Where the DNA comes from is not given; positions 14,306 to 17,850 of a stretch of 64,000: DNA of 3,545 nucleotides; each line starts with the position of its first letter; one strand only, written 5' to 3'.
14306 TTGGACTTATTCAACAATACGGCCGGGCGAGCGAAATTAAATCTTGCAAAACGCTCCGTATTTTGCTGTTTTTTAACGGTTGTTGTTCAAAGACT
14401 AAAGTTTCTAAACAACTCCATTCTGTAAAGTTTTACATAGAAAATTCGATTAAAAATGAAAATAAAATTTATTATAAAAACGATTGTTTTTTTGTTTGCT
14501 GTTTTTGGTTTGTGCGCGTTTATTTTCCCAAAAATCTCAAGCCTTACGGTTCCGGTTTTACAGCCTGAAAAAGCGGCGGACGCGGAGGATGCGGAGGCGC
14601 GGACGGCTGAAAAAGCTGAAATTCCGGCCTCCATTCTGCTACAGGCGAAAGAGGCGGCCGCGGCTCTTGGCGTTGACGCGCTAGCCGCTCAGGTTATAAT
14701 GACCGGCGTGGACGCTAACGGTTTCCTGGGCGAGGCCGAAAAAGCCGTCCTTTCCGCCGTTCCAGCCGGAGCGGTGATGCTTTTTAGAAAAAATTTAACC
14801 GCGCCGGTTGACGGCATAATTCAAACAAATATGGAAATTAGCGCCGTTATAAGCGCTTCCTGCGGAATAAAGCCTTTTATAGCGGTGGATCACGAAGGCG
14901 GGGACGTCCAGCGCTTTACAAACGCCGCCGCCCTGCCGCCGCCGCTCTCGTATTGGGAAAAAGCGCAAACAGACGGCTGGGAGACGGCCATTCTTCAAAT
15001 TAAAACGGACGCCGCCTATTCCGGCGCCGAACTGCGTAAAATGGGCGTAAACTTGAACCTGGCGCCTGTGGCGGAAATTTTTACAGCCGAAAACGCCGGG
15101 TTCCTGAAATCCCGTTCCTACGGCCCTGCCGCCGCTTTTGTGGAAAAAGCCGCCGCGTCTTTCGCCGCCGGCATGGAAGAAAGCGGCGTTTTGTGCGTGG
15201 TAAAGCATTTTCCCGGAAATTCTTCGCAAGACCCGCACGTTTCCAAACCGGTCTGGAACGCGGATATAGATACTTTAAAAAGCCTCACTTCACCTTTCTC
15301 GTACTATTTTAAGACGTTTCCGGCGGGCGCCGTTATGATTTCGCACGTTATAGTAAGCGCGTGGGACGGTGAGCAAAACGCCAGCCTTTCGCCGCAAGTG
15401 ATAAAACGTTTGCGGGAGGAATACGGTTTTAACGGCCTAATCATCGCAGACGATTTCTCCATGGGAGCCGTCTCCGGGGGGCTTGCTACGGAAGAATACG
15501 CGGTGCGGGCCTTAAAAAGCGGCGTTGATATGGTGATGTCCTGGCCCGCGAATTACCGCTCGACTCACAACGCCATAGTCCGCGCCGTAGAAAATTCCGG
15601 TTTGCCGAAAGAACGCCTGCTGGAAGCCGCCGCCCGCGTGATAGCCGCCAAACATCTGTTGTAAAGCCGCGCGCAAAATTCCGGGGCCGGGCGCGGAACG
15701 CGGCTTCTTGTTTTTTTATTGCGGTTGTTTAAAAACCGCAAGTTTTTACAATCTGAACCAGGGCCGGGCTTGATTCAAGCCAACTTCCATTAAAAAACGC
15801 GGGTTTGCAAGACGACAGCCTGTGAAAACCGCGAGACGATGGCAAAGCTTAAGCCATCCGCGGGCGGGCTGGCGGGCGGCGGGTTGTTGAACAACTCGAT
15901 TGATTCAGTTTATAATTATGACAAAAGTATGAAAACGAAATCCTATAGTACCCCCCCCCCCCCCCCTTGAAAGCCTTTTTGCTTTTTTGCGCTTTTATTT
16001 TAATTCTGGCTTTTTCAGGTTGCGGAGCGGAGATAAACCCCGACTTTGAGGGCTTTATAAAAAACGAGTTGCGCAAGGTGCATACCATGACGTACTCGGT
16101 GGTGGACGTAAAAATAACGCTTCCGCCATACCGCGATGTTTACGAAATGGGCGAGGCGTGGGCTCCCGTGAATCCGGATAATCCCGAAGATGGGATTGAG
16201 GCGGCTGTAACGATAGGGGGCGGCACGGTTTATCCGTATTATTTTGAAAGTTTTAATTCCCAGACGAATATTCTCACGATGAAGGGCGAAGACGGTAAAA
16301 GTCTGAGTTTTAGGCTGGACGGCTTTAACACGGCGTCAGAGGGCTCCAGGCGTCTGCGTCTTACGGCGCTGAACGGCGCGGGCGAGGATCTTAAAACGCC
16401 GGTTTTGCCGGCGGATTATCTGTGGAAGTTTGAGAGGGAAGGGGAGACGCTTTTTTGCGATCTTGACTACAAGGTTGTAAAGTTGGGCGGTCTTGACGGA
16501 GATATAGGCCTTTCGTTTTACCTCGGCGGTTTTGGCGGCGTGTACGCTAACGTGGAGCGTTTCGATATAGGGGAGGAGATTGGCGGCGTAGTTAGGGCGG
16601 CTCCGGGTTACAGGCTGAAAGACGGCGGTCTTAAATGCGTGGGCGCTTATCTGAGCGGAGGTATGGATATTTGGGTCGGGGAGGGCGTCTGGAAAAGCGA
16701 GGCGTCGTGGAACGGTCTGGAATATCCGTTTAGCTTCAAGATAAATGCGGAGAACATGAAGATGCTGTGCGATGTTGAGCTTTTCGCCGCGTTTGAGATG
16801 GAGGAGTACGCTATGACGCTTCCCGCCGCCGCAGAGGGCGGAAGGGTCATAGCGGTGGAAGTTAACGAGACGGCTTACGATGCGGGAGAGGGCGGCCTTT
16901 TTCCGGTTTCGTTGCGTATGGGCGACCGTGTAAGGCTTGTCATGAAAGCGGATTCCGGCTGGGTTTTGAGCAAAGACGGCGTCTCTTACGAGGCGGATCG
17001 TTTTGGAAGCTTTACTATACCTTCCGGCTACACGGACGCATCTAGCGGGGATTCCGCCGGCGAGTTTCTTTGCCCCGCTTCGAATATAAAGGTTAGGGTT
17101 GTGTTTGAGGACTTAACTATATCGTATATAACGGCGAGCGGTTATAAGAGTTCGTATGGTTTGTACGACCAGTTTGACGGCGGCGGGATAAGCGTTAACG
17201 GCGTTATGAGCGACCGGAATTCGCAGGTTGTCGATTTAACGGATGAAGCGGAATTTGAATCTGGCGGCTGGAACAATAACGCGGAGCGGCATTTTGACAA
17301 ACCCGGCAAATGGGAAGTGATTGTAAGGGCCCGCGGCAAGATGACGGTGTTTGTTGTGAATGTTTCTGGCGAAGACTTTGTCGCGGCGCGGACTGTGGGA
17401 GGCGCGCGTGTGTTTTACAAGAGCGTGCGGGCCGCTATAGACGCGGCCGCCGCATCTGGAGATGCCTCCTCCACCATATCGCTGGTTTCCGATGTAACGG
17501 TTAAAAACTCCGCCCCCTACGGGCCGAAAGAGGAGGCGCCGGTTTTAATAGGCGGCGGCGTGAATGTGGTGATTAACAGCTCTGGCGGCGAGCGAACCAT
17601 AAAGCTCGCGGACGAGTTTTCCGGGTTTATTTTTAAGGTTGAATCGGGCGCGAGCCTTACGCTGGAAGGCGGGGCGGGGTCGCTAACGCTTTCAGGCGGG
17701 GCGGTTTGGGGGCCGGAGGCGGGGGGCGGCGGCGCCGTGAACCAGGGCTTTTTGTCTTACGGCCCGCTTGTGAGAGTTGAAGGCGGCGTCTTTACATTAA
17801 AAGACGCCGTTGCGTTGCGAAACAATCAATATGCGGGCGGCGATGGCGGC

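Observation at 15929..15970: C16 tract between an ATG and the open frame of the giant Pmp-repeat lipoprotein gene: a likely slipped-strand ON/OFF switch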

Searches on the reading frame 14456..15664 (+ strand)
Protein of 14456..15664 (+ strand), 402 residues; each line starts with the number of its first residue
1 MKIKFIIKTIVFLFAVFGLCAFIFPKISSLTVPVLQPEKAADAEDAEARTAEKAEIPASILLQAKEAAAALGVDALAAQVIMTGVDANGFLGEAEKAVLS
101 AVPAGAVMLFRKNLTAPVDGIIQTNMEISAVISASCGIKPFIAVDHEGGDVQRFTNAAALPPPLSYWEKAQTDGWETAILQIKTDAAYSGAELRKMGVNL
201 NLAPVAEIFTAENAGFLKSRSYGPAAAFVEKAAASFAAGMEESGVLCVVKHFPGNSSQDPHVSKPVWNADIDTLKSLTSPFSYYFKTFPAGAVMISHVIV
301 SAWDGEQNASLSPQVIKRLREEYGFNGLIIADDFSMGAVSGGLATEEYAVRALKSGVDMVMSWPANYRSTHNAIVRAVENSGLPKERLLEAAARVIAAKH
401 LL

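Call 4: search_protein_families(library=pfam, proteins=[window:14456-15664:+], max_evalue=0.01)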
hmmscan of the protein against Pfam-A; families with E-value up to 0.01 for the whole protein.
window:14456-15664:+ (402 aa): 1 family
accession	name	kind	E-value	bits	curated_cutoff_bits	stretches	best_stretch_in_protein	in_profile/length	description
PF00933.27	Glyco_hydro_3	-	2.4e-54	185.3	27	1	92-396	17-314/316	Glycosyl hydrolase family 3 N terminal domain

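Call 9: find_encoding_contigs(protein=window:14456-15664:+, flank=10000, max_places=10)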
Protein window:14456-15664:+ (402 aa): 1 contig read that carries it; 1 place shown.
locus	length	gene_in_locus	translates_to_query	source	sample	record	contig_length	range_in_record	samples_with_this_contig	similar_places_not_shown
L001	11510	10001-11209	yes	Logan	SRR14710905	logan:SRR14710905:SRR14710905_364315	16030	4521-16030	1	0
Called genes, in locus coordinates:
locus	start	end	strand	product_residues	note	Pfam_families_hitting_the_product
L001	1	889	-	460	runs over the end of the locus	PF02874:ATP-synt_ab_N, PF00006:ATP-synt_ab, PF22919:ATP-synt_VA_C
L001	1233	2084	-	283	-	PF00528:BPD_transp_1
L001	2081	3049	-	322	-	PF00528:BPD_transp_1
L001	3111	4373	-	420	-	PF01547:SBP_bac_1, PF13416:SBP_bac_8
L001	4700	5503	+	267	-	PF18922:DUF5672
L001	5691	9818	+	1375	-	PF21722:Gly_rich_2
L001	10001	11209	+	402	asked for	PF00933:Glyco_hydro_3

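Call 16: list_cluster_members(proteins=[window:14456-15664:+, window:20475-21596:+, window:21593-23227:+, window:41655-42458:+, window:53-1435:-])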
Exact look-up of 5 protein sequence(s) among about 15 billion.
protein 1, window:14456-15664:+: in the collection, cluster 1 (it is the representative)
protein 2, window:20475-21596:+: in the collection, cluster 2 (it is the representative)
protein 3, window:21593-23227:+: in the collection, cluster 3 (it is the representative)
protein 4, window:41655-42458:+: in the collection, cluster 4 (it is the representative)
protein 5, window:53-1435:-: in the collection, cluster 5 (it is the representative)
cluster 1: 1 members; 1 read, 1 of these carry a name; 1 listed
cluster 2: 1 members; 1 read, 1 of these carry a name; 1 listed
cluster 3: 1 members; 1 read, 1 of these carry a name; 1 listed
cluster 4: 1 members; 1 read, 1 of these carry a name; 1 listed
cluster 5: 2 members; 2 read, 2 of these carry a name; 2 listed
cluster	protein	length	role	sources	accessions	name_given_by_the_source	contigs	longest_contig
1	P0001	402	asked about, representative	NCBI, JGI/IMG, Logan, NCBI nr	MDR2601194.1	MAG: glycoside hydrolase family 3 protein [Spirochaetaceae bacterium] | beta-N-acetylhexosaminidase | glycoside hydrolase family 3 protein [Spirochaetaceae bacterium]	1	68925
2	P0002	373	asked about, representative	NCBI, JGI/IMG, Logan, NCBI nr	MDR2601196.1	MAG: 3-dehydroquinate synthase [Spirochaetaceae bacterium] | 3-dehydroquinate synthase | 3-dehydroquinate synthase [Spirochaetaceae bacterium]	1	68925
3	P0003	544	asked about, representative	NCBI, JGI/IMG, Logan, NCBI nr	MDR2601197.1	MAG: hypothetical protein LBC53_01905 [Spirochaetaceae bacterium] | hypothetical protein | hypothetical protein [Spirochaetaceae bacterium]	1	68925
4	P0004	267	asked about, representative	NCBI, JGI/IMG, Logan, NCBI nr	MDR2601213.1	MAG: hypothetical protein LBC53_01985 [Spirochaetaceae bacterium] | hypothetical protein | hypothetical protein [Spirochaetaceae bacterium]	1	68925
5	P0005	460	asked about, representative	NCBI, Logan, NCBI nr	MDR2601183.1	MAG: hypothetical protein LBC53_01835 [Spirochaetaceae bacterium] | hypothetical protein [Spirochaetaceae bacterium]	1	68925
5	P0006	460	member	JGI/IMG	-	hypothetical protein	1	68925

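Call 21: find_related_loci(query=window:14456-15664:+, collection=genome_contigs, flank=10000)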
Query window:14456-15664:+ (402 aa) in genome_contigs; peptide patterns used: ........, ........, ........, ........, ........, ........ (x = any residue, [..] = any of these).
139 stretches matched a pattern; 2 encode a relative of the query (tblastn E <= 1e-3); 2 distinct loci.
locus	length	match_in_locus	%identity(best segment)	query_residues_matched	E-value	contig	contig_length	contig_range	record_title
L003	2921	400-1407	46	61-399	1e-91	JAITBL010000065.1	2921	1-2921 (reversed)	MAG: Treponema sp. isolate Ncb351_bin84 k119_4982353, whole genome shotgun sequence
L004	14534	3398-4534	41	7-399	2e-83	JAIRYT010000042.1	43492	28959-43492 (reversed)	MAG: Treponema sp. isolate Gsp477_bin60 k119_6120744, whole genome shotgun sequence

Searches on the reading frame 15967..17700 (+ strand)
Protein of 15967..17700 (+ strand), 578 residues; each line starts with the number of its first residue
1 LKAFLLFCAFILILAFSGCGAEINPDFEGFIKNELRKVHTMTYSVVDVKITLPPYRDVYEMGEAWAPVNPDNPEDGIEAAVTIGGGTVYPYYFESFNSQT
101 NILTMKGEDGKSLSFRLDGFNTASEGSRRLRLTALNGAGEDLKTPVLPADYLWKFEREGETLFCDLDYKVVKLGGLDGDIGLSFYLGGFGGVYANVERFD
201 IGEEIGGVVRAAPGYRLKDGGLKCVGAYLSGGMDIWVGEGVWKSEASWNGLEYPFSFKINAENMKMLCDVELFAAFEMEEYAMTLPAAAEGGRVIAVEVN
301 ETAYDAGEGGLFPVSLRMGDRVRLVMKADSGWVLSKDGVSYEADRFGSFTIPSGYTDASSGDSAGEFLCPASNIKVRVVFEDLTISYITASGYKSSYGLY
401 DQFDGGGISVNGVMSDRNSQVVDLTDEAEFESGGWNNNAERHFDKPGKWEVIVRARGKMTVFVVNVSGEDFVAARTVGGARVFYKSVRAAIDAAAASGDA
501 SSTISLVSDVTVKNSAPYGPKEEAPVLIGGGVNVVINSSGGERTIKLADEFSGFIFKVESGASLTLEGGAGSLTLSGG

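Call 30: search_protein_representatives(protein=window:15967-17700:+)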
Query: 578 residues. Proteins with E-value up to 0.001 (for the whole library): 6; up to 1e-10: 5; up to 1e-30: 3. The best 6 are listed.
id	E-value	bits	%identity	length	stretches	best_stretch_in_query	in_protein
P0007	0.0e+00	1285.2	93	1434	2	5-578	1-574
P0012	1.3e-77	278.3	69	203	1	7-194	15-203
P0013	7.6e-70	252.6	36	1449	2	7-578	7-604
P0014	2.5e-30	122.1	34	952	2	3-163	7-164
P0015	1.1e-15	73.9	33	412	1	318-578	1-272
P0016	3.4e-04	35.9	37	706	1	470-578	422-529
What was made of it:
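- Closest known: Chlamydial polymorphic membrane proteins. Different: The N-terminal domain of about 600 aa has only five detectable relatives among 1.84 billion representative proteins (call 30).
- Tried and rejected: I judge this a candidate-list artefact, because the exhaustive search found the gene itself plus five relatives (call 30).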

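Call 34: find_encoding_contigs(protein=P0012, flank=10000, max_places=10)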
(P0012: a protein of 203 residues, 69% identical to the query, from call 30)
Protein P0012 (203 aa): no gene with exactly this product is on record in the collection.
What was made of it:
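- Tried and rejected: DNA of the paralogue LBC53_01585 is not on record (call 34).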

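Call 54: search_protein_families(library=pfam, proteins=[window:15967-17500:+], max_evalue=10)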
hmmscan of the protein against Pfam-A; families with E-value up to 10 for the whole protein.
window:15967-17500:+ (511 aa): 0 families
